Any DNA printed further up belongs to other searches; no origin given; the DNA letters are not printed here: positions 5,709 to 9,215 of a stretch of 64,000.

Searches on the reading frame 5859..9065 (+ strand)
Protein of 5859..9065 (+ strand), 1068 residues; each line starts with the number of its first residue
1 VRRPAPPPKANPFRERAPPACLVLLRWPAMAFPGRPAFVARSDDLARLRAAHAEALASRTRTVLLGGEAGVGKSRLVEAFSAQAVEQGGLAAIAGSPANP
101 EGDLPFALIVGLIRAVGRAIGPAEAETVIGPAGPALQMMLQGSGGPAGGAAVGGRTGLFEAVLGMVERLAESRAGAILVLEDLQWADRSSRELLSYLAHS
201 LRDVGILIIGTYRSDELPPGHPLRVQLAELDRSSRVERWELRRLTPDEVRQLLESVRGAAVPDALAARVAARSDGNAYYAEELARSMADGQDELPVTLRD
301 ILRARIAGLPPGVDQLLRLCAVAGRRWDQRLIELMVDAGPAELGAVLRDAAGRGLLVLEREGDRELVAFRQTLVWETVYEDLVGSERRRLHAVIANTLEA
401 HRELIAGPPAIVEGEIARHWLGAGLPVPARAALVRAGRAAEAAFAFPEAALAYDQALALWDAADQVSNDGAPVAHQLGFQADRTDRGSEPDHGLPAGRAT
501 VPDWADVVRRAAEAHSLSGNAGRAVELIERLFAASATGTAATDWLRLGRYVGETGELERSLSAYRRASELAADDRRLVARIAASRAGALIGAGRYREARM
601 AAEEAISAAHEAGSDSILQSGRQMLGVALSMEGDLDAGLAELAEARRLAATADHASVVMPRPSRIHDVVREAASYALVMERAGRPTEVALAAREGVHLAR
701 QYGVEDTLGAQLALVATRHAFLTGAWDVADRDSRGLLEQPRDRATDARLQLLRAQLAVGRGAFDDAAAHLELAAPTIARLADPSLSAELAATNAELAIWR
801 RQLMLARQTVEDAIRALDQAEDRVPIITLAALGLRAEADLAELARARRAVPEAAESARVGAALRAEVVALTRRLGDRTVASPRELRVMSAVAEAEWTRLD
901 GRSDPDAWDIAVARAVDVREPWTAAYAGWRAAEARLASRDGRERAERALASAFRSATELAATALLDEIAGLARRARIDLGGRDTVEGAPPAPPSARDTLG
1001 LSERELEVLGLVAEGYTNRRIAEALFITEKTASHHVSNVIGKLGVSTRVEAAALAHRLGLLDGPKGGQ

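Call 78: search_protein_families(library=pfam, proteins=[window:5859-9065:+], max_evalue=0.0001)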
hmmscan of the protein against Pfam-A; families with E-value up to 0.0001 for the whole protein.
window:5859-9065:+ (1068 aa): 2 families
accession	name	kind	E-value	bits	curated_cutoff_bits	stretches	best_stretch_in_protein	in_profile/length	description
PF13191.12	AAA_16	-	9.7e-23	81.9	32.6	1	38-209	2-167/167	AAA ATPase domain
PF00196.25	GerE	-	2.8e-17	62.5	23.5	1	1001-1055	3-57/57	Bacterial regulatory proteins, luxR family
